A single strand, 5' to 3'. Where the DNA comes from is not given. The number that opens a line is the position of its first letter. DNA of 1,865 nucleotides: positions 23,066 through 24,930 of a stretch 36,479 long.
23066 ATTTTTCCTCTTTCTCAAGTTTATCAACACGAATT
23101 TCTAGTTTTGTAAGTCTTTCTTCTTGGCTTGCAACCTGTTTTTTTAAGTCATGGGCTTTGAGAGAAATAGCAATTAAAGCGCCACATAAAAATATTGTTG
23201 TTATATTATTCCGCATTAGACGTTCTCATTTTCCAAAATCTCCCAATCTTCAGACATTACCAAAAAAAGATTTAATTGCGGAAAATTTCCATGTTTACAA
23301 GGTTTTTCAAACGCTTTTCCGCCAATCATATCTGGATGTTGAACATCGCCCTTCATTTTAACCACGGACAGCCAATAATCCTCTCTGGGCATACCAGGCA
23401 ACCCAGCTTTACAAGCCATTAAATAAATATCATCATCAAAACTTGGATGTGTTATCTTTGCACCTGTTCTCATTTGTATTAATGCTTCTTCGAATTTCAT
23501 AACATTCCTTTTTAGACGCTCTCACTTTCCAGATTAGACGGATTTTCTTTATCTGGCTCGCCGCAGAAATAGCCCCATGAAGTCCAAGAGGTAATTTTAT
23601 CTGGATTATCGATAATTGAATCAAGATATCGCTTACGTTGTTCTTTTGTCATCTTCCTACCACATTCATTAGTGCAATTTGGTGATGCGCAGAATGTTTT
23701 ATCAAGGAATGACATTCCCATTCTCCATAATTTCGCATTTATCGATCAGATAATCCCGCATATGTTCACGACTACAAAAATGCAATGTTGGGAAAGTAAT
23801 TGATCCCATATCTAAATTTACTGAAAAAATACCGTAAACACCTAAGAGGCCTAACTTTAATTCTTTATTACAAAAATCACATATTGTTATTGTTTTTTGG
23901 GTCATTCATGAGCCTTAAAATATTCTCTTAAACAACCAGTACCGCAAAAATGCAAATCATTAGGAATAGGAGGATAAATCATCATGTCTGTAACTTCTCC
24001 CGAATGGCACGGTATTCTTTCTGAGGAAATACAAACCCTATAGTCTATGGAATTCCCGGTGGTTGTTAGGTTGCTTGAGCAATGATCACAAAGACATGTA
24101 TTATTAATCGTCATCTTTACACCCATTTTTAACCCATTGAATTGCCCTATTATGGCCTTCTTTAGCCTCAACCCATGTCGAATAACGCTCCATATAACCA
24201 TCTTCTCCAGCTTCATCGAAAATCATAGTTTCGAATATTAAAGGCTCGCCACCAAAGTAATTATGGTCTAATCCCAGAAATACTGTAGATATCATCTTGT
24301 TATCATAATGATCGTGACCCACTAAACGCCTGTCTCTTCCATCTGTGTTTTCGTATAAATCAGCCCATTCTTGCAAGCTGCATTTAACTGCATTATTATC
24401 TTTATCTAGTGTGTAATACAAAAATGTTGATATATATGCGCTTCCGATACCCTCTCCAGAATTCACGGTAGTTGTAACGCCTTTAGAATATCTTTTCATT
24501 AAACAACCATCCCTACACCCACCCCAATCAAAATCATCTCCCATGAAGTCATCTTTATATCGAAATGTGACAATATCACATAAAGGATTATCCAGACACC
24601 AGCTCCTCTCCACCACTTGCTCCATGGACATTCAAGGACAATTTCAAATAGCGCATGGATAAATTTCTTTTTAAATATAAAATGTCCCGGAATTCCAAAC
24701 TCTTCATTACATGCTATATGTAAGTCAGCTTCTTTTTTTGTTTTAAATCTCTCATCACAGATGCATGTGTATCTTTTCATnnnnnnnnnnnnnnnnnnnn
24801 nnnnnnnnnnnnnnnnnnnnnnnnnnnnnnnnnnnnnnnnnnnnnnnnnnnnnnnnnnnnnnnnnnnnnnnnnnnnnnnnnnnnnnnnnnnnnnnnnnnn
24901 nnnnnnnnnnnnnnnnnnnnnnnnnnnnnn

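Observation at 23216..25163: Two divergent DUF2829 (Tad2-like) genes in the early arm, with a third copy elsewhere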

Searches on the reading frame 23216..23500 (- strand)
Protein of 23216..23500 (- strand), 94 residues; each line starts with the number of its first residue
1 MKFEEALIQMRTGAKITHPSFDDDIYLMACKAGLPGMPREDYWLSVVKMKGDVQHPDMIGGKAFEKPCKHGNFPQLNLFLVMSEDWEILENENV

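Call 3: search_protein_families(library=pfam, proteins=[window:23216-23500:-], max_evalue=1)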
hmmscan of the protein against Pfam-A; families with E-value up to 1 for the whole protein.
window:23216-23500:- (94 aa): 1 family
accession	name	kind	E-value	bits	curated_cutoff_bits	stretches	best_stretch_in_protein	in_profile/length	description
PF11195.14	Tad2-like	-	0.047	14.7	25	1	1-27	1-28/73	Thoeris anti-defense 2-like domain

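Call 4: search_protein_families(library=phrogs, proteins=[window:23216-23500:-], max_evalue=0.1)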
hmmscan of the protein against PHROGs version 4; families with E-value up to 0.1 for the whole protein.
window:23216-23500:- (94 aa): 1 family
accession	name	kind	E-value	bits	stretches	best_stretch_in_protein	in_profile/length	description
phrog_3474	-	unknown function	0.00083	20.1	1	1-27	4-30/64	-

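Call 11: find_homologous_proteins(query=window:23216-23500:-, max_evalue=0.01)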
Query window:23216-23500:- (94 aa): 16 proteins with E <= 0.01 among 19 candidates.
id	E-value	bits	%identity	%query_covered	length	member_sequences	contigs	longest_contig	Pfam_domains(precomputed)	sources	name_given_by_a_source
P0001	2.3e-49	183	84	98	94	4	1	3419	-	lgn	-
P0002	1.5e-28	117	57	94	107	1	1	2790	-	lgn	-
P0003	1.2e-25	107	52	96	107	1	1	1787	-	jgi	jgi:hypothetical protein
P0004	1.3e-25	107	59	96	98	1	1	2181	-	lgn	-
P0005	7.0e-25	105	54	96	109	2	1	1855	-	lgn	-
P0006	2.6e-24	103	52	96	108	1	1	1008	-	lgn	-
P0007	3.7e-24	103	57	96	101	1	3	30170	-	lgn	-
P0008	2.7e-23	100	54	96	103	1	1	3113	-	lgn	-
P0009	4.9e-23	99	47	96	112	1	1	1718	-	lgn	-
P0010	2.5e-22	97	50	96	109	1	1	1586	-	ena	-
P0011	2.1e-20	90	47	96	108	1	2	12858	PF11195.15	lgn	-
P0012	4.5e-20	89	47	96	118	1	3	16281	-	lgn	-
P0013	5.2e-17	80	45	94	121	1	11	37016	-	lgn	-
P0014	7.0e-17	79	52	96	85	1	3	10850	-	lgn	-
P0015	1.4e-14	72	40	96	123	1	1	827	-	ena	-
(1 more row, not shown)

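Call 15: search_solved_structures(query=A2, max_evalue=10, show_alignments=3)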
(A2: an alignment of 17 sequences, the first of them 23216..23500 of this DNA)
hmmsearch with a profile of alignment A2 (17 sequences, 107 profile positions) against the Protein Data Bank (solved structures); distinct sequences matched with E-value up to 10: 0.

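Call 20: find_encoding_contigs(protein=P0013, flank=10000, max_places=4)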
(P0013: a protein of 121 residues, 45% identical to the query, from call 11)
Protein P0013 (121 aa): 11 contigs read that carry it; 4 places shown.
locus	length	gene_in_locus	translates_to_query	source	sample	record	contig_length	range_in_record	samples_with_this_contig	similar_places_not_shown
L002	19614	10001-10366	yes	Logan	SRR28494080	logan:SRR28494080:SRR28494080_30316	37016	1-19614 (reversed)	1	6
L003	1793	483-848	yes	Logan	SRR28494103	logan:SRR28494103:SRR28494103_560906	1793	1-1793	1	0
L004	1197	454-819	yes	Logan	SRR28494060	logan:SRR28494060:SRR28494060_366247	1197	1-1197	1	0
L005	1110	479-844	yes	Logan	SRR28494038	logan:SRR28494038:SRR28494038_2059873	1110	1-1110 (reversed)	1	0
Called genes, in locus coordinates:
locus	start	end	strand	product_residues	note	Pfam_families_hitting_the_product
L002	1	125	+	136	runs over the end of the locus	PF14549:P22_Cro (weak)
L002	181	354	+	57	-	-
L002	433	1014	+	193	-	-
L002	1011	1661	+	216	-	PF06992:Phage_lambda_P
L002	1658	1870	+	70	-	-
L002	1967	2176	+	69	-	PF00313:CSD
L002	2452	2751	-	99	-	-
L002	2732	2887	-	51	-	-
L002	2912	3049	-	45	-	-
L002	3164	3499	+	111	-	-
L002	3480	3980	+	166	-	PF20901:Sf6_terminase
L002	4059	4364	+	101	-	-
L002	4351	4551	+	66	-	-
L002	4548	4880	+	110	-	-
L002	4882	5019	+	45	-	-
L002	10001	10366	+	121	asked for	-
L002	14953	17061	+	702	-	PF16510:P22_portal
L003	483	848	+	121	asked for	-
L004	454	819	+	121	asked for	-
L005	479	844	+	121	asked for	-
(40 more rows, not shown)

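Call 21: predict_structure(alignment_id=A2)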
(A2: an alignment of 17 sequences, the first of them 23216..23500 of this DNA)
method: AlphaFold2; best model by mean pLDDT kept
length: 94 residues; sequences in the alignment: 17
mean_pLDDT: 75.3   pTM: 0.63
mean pLDDT of the five models: 75.3, 69.4, 65.9, 65.2, 57.3
residues with pLDDT >= 90: 11; 70-90: 55; 50-70: 14; < 50: 14
segments of 3 or more residues with pLDDT < 50: 61-70
pLDDT, mean of each block of 10 residues (from residue 1): 84 89 89 83 85 76 48 56 79 50
secondary structure, 60 per line:
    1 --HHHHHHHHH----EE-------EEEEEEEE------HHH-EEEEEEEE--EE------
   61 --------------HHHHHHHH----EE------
elements in order: H3-11 E25-32 E43-50 H75-82

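Call 25: fold_search(model_id=the predicted structure, library=pdb)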
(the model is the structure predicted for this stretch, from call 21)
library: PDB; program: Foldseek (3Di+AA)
matches with E <= 10: 277; with E <= 0.001: 0
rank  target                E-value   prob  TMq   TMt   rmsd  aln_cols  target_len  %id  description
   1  8smf_H                5.3e-02  0.99  0.56  0.69   4.5        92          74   16  Structure of SPO1 phage Tad2 in complex with 1''-3' gcADPR (released 2023-11-22)
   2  8smf_C                5.3e-02  0.99  0.55  0.66   5.3        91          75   16  Structure of SPO1 phage Tad2 in complex with 1''-3' gcADPR (released 2023-11-22)
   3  8smf_G                5.3e-02  0.97  0.51  0.58   5.6       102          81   17  Structure of SPO1 phage Tad2 in complex with 1''-3' gcADPR (released 2023-11-22)
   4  3mgh_A                1.3e+00  0.06  0.21  0.09   9.5        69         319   16  Binary complex of a DNA polymerase lambda loop mutant (released 2010-05-19)
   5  3pml_B                1.3e+00  0.06  0.20  0.09   9.6        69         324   16  crystal structure of a polymerase lambda variant with a dGTP analog opposite a templating T (released 2011-01-26)
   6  7un6_B                1.5e+00  0.06  0.19  0.09  12.3        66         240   11  Complex of UBE2O with NAP1L1 (released 2022-08-03)
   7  3pmn_A                1.5e+00  0.06  0.21  0.09   9.3        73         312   15  ternary crystal structure of polymerase lambda variant with a GT mispair at the primer terminus with Mn2+ in the activ (released 2011-02-02)
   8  7m4e_A                1.6e+00  0.06  0.20  0.09   9.6        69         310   16  DNA Polymerase Lambda, dCTP:At Mg2+ Reaction State Ternary Complex, 120 min (released 2022-07-06)
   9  8u0p_A                1.6e+00  0.05  0.20  0.08   9.6        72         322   15  Synaptic complex of human DNA polymerase Lambda DL variant engaged on a noncomplementary DNA double-strand break (released 2024-03-13)
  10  8icy_A                1.8e+00  0.10  0.22  0.08   7.4        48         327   12  DNA POLYMERASE BETA (E.C.2.7.7.7)/DNA COMPLEX + THYMIDINE-5'-TRIPHOSPHATE, SOAKED IN THE PRESENCE OF DTTP AND MNCL2 (released 1995-12-15)
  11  3upq_A                1.8e+00  0.05  0.21  0.09   9.3        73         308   15  Crystal structure of the pre-catalytic ternary complex of polymerase lambda with an rATP analog opposite a templating  (released 2012-05-23)
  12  4phd_A                1.9e+00  0.06  0.20  0.08   7.7        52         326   12  Structure of human DNA polymerase beta complexed with A in the template base paired with incoming non-hydrolyzable CTP (released 2014-09-24)
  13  9ewg_A                1.9e+00  0.05  0.20  0.09   9.6        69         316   17  DNA Polymerase Lambda I493K, TTP:At Ca2+ Ground State Ternary Complex (released 2025-07-23)
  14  7m43_A                2.0e+00  0.05  0.21  0.09   9.3        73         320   15  DNA Polymerase Lambda, TTP:At Ca2+ Ground State Ternary Complex (released 2022-07-06)
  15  7m4f_A                2.0e+00  0.04  0.20  0.09   9.6        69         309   16  DNA Polymerase Lambda, dCTP:At Mg2+ Product State Ternary Complex, 300 min (released 2022-07-06)
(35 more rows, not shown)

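Call 47: find_related_loci(query=A2, collection=viral_contigs, flank=10000)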
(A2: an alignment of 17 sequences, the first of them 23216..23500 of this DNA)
Query A2 (94 aa) in viral_contigs; peptide patterns used: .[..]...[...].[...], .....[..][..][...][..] (x = any residue, [..] = any of these).
90 stretches matched a pattern; 15 encode a relative of the query (tblastn E <= 1e-3); 15 distinct loci.
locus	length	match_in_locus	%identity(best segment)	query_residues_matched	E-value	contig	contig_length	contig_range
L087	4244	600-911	50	1-90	9e-29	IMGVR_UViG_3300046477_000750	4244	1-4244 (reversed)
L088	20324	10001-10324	47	1-91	5e-27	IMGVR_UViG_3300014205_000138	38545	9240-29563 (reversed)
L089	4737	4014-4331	47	1-90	6e-26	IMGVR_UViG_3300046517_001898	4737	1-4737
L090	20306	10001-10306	50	1-90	5e-25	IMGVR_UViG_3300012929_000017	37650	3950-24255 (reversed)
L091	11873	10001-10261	49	1-90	2e-24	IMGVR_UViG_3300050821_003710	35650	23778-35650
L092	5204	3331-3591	49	1-90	2e-24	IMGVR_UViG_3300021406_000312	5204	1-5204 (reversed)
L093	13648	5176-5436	47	1-90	5e-24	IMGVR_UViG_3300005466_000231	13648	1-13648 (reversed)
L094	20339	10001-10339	44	1-93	1e-22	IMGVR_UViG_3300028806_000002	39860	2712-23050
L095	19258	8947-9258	45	1-90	3e-22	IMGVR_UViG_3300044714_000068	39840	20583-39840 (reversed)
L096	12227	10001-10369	39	1-90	6e-21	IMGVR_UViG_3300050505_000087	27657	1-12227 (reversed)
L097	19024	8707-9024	42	1-90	6e-19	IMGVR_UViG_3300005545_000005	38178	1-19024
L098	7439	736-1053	42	1-90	5e-19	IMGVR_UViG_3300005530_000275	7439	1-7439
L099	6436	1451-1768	42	1-90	5e-19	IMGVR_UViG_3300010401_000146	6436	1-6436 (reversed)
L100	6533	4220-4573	39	1-89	6e-18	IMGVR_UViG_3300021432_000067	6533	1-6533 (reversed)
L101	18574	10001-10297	40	3-90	6e-17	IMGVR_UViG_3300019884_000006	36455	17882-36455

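Call 62: search_dna_similar(query=window:23216-23500:-, collection=phages, mode=protein, max_rows=15, max_evalue=0.001)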
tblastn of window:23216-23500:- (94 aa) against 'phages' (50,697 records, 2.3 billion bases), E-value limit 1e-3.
No match.

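Call 63: fold_search(model_id=the predicted structure, library=viral)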
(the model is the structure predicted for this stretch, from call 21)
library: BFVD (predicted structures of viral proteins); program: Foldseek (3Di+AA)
matches with E <= 10: 295; with E <= 0.001: 0
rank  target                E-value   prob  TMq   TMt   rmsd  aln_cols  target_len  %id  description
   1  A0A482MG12            3.3e-03  1.00  0.50  0.23   5.4        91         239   16  Thoeris anti-defense 2-like domain-containing protein [Serratia phage Parlo]
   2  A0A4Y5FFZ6            4.0e-03  1.00  0.48  0.56   6.3        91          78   20  Thoeris anti-defense 2-like domain-containing protein [Lactobacillus phage SAC12B]
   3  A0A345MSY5            4.2e-03  1.00  0.53  0.50   6.5       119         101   17  Thoeris anti-defense 2-like domain-containing protein [crAssphage sp. isolate ctbg_1]
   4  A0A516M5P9            6.7e-03  1.00  0.55  0.71   5.1        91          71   16  (no name in the UniProt tables at hand)
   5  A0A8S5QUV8            1.0e-02  0.98  0.46  0.51   7.0       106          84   16  Thoeris anti-defense 2-like domain-containing protein [Phage sp. ctfRs3]
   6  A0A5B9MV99            2.1e-02  0.98  0.44  0.49   4.5        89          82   18  (no name in the UniProt tables at hand)
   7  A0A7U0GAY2            2.4e-02  0.99  0.43  0.34   7.0        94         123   16  (no name in the UniProt tables at hand)
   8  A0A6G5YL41            2.4e-02  0.89  0.39  0.45  10.2        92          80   13  (no name in the UniProt tables at hand)
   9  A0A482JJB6            2.6e-02  1.00  0.48  0.68   5.7        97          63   21  Uncharacterized protein [Shigella phage KPS64]
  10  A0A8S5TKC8            2.8e-02  0.99  0.56  0.32   6.0       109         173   14  Thoeris anti-defense 2-like domain-containing protein [Podoviridae sp. ctz6O13]
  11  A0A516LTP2            4.7e-02  0.99  0.45  0.30   5.0        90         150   13  (no name in the UniProt tables at hand)
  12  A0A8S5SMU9            5.0e-02  0.97  0.46  0.56   6.3        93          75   17  Thoeris anti-defense 2-like domain-containing protein [Podoviridae sp. ctIKM86]
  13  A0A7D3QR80            6.0e-02  0.94  0.49  0.28   6.6       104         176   20  (no name in the UniProt tables at hand)
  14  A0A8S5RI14            6.9e-02  0.97  0.55  0.49   7.0       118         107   11  Thoeris anti-defense 2-like domain-containing protein [virus sp. ctML55]
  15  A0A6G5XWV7            6.9e-02  0.96  0.48  0.55   5.4        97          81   23  (no name in the UniProt tables at hand)
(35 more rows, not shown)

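Call 78: find_encoding_contigs(protein=P0001, flank=10000, max_places=2)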
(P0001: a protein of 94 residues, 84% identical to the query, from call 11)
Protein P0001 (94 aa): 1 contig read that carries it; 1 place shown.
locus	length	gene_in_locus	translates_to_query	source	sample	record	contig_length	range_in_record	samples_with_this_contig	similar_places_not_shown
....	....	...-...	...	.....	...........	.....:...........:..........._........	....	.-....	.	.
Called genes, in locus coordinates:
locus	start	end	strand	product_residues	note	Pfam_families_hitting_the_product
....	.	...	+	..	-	?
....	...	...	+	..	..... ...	-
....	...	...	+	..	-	-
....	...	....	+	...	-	-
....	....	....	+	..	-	-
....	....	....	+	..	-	-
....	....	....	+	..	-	-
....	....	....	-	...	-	-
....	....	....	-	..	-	?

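Call 79: find_encoding_contigs(protein=P0007, flank=10000, max_places=2)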
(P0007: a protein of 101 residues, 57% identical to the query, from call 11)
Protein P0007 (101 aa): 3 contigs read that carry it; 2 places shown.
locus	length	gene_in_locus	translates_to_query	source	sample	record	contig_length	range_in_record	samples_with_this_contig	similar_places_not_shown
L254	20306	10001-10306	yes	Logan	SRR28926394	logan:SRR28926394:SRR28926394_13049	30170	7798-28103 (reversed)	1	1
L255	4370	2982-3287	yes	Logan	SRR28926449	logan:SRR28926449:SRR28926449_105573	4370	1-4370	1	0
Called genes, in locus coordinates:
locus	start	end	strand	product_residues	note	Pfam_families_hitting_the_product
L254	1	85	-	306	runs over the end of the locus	PF00847:AP2 (faint)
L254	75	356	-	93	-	-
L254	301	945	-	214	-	PF09588:YqaJ (weak)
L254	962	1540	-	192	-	-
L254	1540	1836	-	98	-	-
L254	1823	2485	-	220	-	PF13401:AAA_22 (weak)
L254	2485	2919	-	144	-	-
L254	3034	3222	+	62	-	PF14549:P22_Cro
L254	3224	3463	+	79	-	-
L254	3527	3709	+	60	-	-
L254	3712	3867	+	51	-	-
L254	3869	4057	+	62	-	-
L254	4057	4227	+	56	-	-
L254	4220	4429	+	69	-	-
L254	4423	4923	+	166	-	-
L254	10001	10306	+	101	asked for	-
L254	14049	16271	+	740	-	PF16510:P22_portal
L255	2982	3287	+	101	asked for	-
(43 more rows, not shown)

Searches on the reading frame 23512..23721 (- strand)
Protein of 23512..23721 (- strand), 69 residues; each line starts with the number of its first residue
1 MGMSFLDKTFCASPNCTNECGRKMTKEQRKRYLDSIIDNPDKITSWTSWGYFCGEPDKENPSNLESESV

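Call 10: search_protein_families(library=pfam, proteins=[window:23512-23721:-], max_evalue=1)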
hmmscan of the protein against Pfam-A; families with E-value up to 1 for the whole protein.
window:23512-23721:- (69 aa): 1 family
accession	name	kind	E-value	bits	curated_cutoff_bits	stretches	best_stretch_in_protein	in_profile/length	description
PF02216.22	B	-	0.17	12.3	27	1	24-42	21-39/53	B domain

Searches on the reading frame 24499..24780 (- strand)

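Call 10: search_protein_families(library=pfam, proteins=[window:24499-24780:-], max_evalue=1)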
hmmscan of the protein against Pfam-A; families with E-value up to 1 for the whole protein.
window:24499-24780:- (93 aa): 1 family
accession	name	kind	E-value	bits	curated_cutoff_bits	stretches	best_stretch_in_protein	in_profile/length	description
PF18917.5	LiaI-LiaF-like_TM1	-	0.029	14.9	27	1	69-91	22-41/42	LiaI-LiaF-like transmembrane region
